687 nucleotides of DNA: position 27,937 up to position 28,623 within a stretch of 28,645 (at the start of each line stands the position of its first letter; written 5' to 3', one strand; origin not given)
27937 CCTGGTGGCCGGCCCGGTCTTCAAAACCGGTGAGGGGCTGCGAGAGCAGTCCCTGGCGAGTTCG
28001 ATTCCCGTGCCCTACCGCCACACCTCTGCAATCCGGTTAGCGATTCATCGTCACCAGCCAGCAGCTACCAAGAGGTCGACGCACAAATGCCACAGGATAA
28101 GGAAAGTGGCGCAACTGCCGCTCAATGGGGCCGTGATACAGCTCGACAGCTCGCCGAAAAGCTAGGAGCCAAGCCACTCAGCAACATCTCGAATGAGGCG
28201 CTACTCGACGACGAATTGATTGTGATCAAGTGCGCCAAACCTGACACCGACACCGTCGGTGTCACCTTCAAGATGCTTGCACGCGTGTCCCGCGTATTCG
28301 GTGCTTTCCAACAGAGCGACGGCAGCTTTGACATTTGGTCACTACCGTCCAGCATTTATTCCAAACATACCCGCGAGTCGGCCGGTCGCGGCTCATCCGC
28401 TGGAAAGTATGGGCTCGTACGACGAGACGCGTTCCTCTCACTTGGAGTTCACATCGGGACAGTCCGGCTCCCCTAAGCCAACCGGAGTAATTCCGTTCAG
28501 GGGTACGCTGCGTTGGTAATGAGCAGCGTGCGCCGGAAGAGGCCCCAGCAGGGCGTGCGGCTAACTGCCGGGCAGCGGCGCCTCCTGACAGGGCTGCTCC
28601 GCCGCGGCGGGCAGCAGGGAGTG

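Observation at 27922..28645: tRNA-Sec (selC) followed by an abrupt GC drop, suggesting a possible integrated element at the selC 3' end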

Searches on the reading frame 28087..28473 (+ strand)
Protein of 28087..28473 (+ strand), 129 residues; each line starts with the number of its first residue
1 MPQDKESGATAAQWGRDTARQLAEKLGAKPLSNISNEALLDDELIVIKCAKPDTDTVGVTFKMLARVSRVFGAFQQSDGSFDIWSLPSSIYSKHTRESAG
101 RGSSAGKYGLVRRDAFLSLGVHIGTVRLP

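Call 9: find_encoding_contigs(protein=window:28087-28473:+, flank=10000, max_places=10)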
Protein window:28087-28473:+ (129 aa): no gene with exactly this product is on record in the collection.

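Call 11: search_protein_families(library=pfam, proteins=[window:28087-28473:+], max_evalue=0.01)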
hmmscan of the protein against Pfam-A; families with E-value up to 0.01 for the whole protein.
window:28087-28473:+ (129 aa): 0 families

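Call 16: find_homologous_proteins(query=window:28087-28473:+, max_evalue=0.01)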
Query window:28087-28473:+ (129 aa): 6 proteins with E <= 0.01 among 21 candidates.
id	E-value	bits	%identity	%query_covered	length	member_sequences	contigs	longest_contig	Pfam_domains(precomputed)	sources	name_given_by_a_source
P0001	2.2e-69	249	91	100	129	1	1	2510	-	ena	-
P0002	9.8e-45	169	62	100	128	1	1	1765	-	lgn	-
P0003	9.6e-35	137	53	99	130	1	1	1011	-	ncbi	-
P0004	8.0e-34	134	52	99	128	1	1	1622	-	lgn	-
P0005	1.2e-32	130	52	99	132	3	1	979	-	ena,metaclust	metaclust:\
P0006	5.2e-26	109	48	98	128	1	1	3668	-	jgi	jgi:hypothetical protein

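Call 17: search_protein_families(library=pfam, proteins=[window:28087-28473:+], max_evalue=10)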
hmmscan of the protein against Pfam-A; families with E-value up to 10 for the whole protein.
window:28087-28473:+ (129 aa): 1 family
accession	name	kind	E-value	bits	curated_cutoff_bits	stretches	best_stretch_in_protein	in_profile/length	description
PF01012.27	ETF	-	0.15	12.3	26.7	1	12-39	99-125/181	Electron transfer flavoprotein domain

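Call 18: find_encoding_contigs(protein=P0001, flank=10000)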
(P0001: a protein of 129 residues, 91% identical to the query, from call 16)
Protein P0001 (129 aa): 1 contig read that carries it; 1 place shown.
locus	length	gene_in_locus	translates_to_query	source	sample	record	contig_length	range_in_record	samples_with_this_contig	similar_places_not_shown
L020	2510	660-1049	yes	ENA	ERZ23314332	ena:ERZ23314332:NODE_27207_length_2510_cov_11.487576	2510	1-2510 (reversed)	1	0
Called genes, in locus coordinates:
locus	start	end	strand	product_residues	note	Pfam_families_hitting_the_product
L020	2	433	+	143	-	?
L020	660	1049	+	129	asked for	-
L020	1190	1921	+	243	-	-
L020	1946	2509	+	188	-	?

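Call 19: find_encoding_contigs(protein=P0006, flank=10000)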
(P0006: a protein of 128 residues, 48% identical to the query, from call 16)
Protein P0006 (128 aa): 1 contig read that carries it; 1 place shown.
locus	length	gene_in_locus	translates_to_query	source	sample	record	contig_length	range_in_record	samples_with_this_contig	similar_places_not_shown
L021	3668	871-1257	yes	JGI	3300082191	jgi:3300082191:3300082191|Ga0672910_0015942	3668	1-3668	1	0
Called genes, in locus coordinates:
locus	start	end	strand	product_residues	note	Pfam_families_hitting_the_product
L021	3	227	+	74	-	?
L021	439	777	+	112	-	-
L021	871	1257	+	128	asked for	-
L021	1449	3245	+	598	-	PF01145:Band_7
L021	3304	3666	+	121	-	?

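Call 20: find_encoding_contigs(protein=P0002, flank=10000)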
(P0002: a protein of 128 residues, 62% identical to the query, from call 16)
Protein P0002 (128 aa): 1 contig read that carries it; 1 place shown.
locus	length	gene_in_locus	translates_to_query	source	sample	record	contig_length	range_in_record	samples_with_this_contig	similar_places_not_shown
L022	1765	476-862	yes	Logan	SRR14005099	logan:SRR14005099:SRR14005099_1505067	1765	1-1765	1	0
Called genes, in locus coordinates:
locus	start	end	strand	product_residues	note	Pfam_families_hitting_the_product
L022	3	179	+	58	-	?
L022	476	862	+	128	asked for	-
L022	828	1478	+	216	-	-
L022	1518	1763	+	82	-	?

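Call 30: search_protein_families(library=pfam, proteins=[L020:1190-1918:+, L022:828-1475:+], max_evalue=0.01)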
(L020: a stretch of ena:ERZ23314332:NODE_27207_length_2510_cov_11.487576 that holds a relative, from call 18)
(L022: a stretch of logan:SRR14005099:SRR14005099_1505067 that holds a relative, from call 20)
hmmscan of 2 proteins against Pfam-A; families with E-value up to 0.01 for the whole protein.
L020:1190-1918:+ (243 aa): 0 families

L022:828-1475:+ (216 aa): 0 families

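Call 32: find_encoding_contigs(protein=P0003, flank=10000)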
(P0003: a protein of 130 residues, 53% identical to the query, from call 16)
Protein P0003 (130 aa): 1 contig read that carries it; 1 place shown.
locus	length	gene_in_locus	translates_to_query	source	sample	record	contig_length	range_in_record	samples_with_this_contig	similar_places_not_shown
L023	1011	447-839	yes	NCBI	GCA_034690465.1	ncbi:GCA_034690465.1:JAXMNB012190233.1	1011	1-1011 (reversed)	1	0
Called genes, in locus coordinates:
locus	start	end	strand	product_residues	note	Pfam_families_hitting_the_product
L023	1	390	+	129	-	?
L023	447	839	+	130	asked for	-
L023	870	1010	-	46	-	?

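Call 33: find_encoding_contigs(protein=P0004, flank=10000)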
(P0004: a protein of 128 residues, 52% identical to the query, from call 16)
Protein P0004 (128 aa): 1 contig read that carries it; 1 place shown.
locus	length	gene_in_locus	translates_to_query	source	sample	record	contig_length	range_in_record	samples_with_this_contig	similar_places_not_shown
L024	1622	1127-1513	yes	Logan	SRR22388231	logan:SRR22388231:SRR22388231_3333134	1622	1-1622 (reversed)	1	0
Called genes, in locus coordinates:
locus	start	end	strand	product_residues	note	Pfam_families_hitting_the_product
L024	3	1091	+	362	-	?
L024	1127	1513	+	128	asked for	-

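Call 34: find_encoding_contigs(protein=P0005, flank=10000)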
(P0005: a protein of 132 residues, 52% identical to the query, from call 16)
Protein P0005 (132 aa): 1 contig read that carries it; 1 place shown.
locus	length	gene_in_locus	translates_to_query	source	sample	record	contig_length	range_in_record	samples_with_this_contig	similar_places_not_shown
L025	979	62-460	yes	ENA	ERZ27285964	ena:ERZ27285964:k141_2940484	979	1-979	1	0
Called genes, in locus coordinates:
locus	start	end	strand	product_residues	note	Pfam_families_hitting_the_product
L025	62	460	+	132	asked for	-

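Call 35: search_protein_families(library=pfam, proteins=[L024:3-1088:+, L023:1-387:+, L021:439-774:+, L021:3-224:+, L022:3-176:+, L022:1518-1763:+, L020:1946-2509:+, L021:3304-3666:+], max_evalue=0.01)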
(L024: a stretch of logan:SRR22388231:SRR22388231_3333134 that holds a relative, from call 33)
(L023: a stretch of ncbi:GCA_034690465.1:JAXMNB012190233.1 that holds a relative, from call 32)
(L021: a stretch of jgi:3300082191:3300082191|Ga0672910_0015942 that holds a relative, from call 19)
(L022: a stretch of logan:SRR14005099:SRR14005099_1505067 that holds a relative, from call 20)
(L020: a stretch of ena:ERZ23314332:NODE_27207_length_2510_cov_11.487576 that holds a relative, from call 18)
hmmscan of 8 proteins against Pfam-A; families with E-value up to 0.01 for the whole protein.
L024:3-1088:+ (362 aa): 3 families
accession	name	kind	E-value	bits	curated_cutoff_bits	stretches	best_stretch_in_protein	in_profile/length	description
PF00266.25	Aminotran_5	-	7.4e-73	246.1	21.5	1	2-344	22-370/371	Aminotransferase class-V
PF01212.27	Beta_elim_lyase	-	7.7e-06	25.9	27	1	25-156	34-170/288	Beta-eliminating lyase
PF01041.23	DegT_DnrJ_EryC1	-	0.0049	16.6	19.8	1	102-161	96-152/360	DegT/DnrJ/EryC1/StrS aminotransferase family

L023:1-387:+ (129 aa): 0 families

L021:439-774:+ (112 aa): 0 families

L021:3-224:+ (74 aa): 0 families

L022:3-176:+ (58 aa): 1 family
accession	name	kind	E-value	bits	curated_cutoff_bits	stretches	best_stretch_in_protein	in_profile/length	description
PF11867.13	T1RH-like_C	-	9.6e-20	71.6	26.8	1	1-55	274-328/329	Type I restriction enzyme HindI endonuclease subunit-like, C-terminal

L022:1518-1763:+ (82 aa): 0 families

L020:1946-2509:+ (188 aa): 0 families

L021:3304-3666:+ (121 aa): 1 family
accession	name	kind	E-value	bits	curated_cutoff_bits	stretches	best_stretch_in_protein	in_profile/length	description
PF02683.22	DsbD_TM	-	2e-16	60.4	27.1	1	46-121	6-82/219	Cytochrome C biogenesis protein transmembrane domain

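Call 39: search_protein_families(library=phrogs, proteins=[window:28087-28473:+, L022:828-1475:+, L020:1190-1918:+], max_evalue=0.1)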
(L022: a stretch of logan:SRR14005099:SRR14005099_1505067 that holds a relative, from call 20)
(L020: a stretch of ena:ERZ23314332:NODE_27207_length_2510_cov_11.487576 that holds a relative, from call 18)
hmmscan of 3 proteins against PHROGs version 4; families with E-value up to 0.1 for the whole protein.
window:28087-28473:+ (129 aa): 0 families

L022:828-1475:+ (216 aa): 0 families

L020:1190-1918:+ (243 aa): 0 families

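Call 40: search_protein_families(library=padloc, proteins=[window:28087-28473:+, L022:828-1475:+, L020:1190-1918:+, P0006, P0003], max_evalue=0.1)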
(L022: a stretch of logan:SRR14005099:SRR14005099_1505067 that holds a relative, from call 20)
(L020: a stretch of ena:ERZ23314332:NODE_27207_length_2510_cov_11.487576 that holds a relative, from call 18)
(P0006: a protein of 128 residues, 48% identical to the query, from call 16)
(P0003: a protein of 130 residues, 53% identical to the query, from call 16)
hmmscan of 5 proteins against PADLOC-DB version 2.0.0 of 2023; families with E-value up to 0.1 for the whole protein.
window:28087-28473:+ (129 aa): 0 families

L022:828-1475:+ (216 aa): 0 families

L020:1190-1918:+ (243 aa): 0 families

P0006 (128 aa): 0 families

P0003 (130 aa): 0 families

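Call 42: predict_structure(alignment_id=A1)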
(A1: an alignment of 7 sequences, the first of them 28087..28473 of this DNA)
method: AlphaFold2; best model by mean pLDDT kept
length: 129 residues; sequences in the alignment: 7
mean_pLDDT: 87.5   pTM: 0.81
mean pLDDT of the five models: 87.5, 86.9, 86.4, 85.2, 85.0
residues with pLDDT >= 90: 90; 70-90: 24; 50-70: 9; < 50: 6
segments of 3 or more residues with pLDDT < 50: 1-6
pLDDT, mean of each block of 10 residues (from residue 1): 50 88 94 91 95 91 93 94 96 83 73 96 93
secondary structure, 60 per line:
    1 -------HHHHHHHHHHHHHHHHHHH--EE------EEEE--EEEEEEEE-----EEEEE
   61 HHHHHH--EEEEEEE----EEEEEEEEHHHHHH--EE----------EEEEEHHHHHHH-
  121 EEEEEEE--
elements in order: H8-26 E37-40 E43-50 E56-60 H61-66 E69-75 E80-87 H88-93 E108-112 H113-119 E121-127
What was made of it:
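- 28087..28476 (+): ORF129, a 129-aa solitary gene of an unannotated family with a PD-(D/E)xK (restriction-endonuclease-like) predicted fold. GC3 is 0.60. AlphaFold model with pLDDT 87.5 (call 42).
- On PD-(D/E)xK nuclease superfamily (BisI/PvuII-like): The prediction has pLDDT 87.5 and pTM 0.81 (call 42).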

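Call 50: search_solved_structures(query=A1, max_evalue=10, show_alignments=2)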
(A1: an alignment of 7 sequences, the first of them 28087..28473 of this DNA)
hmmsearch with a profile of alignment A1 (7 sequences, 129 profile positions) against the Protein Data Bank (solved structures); distinct sequences matched with E-value up to 10: 4.
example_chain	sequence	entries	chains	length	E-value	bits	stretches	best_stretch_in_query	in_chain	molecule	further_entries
5cwb_A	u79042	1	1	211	0.067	16.4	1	17-105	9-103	Designed helical repeat protein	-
7mwr_B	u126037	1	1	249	0.17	15.1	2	17-105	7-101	LHD101B4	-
7ve4_A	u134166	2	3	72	0.47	13.7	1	31-76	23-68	DNA-binding response regulator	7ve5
2rnj_A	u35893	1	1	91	0.75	13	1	31-76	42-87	Response regulator protein vraR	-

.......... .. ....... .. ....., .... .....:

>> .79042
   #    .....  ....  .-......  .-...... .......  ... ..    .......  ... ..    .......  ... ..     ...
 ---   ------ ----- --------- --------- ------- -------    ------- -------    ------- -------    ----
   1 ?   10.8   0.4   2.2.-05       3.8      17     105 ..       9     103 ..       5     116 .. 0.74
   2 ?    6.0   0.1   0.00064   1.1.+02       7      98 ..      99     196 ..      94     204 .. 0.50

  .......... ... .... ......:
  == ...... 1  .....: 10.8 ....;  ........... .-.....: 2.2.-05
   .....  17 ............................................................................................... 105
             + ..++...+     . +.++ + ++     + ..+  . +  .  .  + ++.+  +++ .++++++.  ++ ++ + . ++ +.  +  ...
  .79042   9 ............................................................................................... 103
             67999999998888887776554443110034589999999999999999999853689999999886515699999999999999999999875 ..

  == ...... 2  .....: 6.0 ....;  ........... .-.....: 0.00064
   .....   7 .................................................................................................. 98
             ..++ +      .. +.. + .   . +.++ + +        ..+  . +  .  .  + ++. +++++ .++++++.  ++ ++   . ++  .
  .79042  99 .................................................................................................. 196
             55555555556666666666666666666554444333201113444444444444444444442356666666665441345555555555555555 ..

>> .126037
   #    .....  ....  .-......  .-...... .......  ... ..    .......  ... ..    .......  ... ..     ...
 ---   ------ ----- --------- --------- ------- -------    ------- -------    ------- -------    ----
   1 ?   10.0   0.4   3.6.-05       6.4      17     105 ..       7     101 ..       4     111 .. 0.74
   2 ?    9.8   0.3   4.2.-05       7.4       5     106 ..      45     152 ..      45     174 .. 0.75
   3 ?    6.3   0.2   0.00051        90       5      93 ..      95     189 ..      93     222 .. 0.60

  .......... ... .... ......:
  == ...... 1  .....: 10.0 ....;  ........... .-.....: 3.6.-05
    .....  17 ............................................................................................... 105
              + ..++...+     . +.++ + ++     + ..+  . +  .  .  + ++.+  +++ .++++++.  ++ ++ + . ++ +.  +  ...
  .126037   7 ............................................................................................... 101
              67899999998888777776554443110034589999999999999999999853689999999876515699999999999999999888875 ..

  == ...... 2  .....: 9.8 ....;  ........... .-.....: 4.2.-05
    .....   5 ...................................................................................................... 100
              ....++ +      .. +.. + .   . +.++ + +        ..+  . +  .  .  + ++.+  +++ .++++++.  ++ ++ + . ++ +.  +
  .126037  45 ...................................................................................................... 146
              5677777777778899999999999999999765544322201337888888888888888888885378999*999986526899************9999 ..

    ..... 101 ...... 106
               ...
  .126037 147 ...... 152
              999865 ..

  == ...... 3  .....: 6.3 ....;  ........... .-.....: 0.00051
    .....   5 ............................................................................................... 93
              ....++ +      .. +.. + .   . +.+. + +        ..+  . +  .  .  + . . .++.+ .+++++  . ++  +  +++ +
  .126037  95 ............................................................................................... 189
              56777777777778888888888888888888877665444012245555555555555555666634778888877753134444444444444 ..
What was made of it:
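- Closest known: BisI-family. Different: There is no detectable sequence similarity: no Pfam or NCBIfam hit, and the PDB profile search finds nothing (call 50).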

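Call 54: find_related_loci(query=A1, collection=viral_contigs, flank=10000)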
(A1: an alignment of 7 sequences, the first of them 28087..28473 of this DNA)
Query A1 (129 aa) in viral_contigs; peptide patterns used: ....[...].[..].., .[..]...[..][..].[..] (x = any residue, [..] = any of these).
31 stretches matched a pattern, but none encodes a relative of the query by tblastn (E <= 1e-3).

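Call 56: find_related_loci(query=A1, collection=metagenome_contigs, flank=10000)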
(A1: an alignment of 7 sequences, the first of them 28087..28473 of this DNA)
Query A1 (129 aa) in metagenome_contigs; peptide patterns used: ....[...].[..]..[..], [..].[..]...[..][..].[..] (x = any residue, [..] = any of these).
117 stretches matched a pattern; 56 encode a relative of the query (tblastn E <= 1e-3); 56 distinct loci.
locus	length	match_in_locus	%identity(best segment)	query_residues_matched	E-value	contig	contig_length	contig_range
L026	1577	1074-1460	50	1-129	8e-42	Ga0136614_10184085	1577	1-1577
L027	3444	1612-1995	52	1-128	1e-40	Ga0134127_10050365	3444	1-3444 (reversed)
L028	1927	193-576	52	1-128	1e-40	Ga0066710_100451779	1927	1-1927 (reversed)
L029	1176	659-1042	52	1-128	2e-41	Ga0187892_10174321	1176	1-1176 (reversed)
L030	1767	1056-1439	54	1-128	5e-39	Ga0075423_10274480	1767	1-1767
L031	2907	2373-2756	49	1-128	8e-39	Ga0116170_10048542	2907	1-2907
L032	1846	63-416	54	1-118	9e-39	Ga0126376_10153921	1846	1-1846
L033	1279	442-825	51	1-128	2e-39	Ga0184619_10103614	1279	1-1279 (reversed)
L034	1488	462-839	55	3-128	7e-39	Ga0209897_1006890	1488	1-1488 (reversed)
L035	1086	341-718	55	3-128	1e-39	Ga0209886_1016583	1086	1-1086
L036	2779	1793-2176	51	1-128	2e-38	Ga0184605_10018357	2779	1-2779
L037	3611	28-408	49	1-128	1e-36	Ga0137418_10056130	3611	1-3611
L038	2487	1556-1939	44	1-128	2e-36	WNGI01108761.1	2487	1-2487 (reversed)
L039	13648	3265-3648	47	1-128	2e-35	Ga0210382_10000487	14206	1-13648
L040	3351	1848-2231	46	1-128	3e-35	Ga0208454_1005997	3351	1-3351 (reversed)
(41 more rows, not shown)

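Call 65: search_protein_families(library=ncbifam, proteins=[window:28087-28473:+, L020:1190-1918:+, L022:828-1475:+], max_evalue=1)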
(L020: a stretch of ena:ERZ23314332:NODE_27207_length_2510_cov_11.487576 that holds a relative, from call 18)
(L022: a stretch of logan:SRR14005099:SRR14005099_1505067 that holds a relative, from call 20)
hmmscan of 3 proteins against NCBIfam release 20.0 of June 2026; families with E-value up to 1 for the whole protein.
window:28087-28473:+ (129 aa): 1 family
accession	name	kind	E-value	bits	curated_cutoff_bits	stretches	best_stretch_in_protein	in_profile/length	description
TIGR04568.1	arch_SelU_Nterm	equivalog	0.2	11.5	200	1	8-75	138-210/215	selenouridine synthase SelU-like subunit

L020:1190-1918:+ (243 aa): 1 family
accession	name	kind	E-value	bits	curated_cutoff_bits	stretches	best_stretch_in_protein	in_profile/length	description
NF050093.1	SitA5_escort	subfamily_domain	3.1e-98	328.4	160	1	9-243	1-231/262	SitA5 family polymorphic toxin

L022:828-1475:+ (216 aa): 0 families
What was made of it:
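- The sister contig L020 continues into a SitA5 toxin gene rather than integration genes (call 65).
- Tried and rejected: ORF129 has no hit in Pfam, PHROGs, PADLOC or NCBIfam (calls 17, 39, 40, 65), nor in PDB sequences (call 50).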

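Call 69: fold_search(model_id=the predicted structure, library=pdb)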
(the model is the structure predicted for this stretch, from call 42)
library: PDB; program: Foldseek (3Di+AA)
matches with E <= 10: 747; with E <= 0.001: 5
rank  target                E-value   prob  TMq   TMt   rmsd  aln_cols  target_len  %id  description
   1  2wcw_B                4.2e-04  1.00  0.45  0.47   4.5       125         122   10  1.6A resolution structure of Archaeoglobus fulgidus Hjc, a Holliday junction resolvase from an archaeal hyperthermophi (released 2009-03-24)
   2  8q5o_A                4.8e-04  1.00  0.62  0.55   3.3       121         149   16  N-terminal domain of restriction endonuclease Eco15I with tetra-methylated target DNA. (released 2024-07-17)
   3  1ni0_C                6.7e-04  1.00  0.57  0.48   4.4       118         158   14  Structure of the Y94F mutant of the restriction endonuclease PvuII (released 2003-02-04)
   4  4tkd_A                9.8e-04  0.99  0.39  0.40   5.5       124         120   13  Sulfolobus solfataricus HJC mutants (released 2015-08-12)
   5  4tkd_C                9.8e-04  0.97  0.37  0.37   5.9       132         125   14  Sulfolobus solfataricus HJC mutants (released 2015-08-12)
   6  8q5n_A                1.4e-03  1.00  0.57  0.48   6.5       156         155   10  Apo form of restriction endonuclease NhoI. (released 2024-07-17)
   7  4tkd_D                1.8e-03  0.99  0.42  0.45   4.6       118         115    9  Sulfolobus solfataricus HJC mutants (released 2015-08-12)
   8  2wcz_B                1.8e-03  0.99  0.41  0.46   4.6       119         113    8  1.6A resolution structure of Archaeoglobus fulgidus Hjc, a Holliday junction resolvase from an archaeal hyperthermophi (released 2009-03-24)
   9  8rpx_A                2.0e-03  1.00  0.60  0.50   3.1       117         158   11  NhoI restriction endonuclease in complex with quadruply methylated DNA target (released 2024-07-17)
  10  8rpx_B                2.0e-03  1.00  0.49  0.41   7.4       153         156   10  NhoI restriction endonuclease in complex with quadruply methylated DNA target (released 2024-07-17)
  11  2eo0_A                2.1e-03  0.99  0.41  0.41   4.6       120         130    8  Crystal Structure of Holliday Junction Resolvase ST1444 (released 2007-10-02)
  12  8rpx_D                2.3e-03  1.00  0.49  0.39   8.4       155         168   10  NhoI restriction endonuclease in complex with quadruply methylated DNA target (released 2024-07-17)
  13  8q5n_B                2.6e-03  0.99  0.49  0.42   8.3       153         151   11  Apo form of restriction endonuclease NhoI. (released 2024-07-17)
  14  8q5m_C                2.7e-03  1.00  0.47  0.41   7.7       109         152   13  N-terminal domain of restriction endonuclease Eco15I in the absence of DNA. (released 2024-07-17)
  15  1pvi_A                3.1e-03  1.00  0.58  0.50   7.9       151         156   14  STRUCTURE OF PVUII ENDONUCLEASE WITH COGNATE DNA (released 1995-02-14)
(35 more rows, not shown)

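Call 75: search_dna_similar(query=window:28087-28473:+, collection=plasmids, mode=protein, max_rows=10, max_evalue=0.001)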
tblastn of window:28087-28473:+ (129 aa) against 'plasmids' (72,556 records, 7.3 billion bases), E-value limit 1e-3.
No match.

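Call 78: find_homologous_proteins(query=A3, max_evalue=0.001)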
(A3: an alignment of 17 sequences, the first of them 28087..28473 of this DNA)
Query A3 (17 sequences) (129 aa, profile of the alignment): 195 proteins with E <= 0.001 among 1381 candidates; the best 120 are listed.
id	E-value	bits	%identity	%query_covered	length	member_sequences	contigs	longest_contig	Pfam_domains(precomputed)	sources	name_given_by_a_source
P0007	3.7e-53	197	54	99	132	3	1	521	-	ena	-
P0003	4.4e-53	197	53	99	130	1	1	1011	-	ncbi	-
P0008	6.3e-53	196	40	99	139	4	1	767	-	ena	-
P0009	1.1e-52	195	53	99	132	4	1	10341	-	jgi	jgi:hypothetical protein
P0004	2.8e-52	194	52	99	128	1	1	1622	-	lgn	-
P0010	4.8e-52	193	42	95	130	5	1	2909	-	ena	-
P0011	4.9e-52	193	40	99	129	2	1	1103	-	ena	-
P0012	5.4e-52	193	58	99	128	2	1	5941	-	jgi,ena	-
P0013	9.8e-52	192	51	99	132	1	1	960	-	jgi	jgi:hypothetical protein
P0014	1.7e-51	192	40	99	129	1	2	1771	-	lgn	-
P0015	2.1e-51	191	40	99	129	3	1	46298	-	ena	-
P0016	2.4e-51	191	42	99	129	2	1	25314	-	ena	-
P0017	2.8e-51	191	51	99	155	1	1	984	-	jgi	jgi:hypothetical protein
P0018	3.1e-51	191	39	99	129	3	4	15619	-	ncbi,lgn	-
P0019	3.2e-51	191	42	99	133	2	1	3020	-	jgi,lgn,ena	-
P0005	4.7e-51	190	52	99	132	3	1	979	-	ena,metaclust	metaclust:\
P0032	1.5e-50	188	53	99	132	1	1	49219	-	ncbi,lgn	-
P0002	2.8e-49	184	62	100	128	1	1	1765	-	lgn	-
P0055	6.9e-49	183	42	93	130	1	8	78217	-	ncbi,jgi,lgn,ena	jgi:hypothetical protein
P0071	1.7e-47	179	52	96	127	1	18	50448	-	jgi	jgi:hypothetical protein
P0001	2.3e-47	178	91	100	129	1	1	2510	-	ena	-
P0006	2.8e-47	178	48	98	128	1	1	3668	-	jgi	jgi:hypothetical protein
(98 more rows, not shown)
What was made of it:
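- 28087..28476 (+): Homologues (calls 16, 56, 78).
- Checked: It is a real gene: the k-mer-filtered search finds at least 195 homologous clusters of the same length (calls 16, 78).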
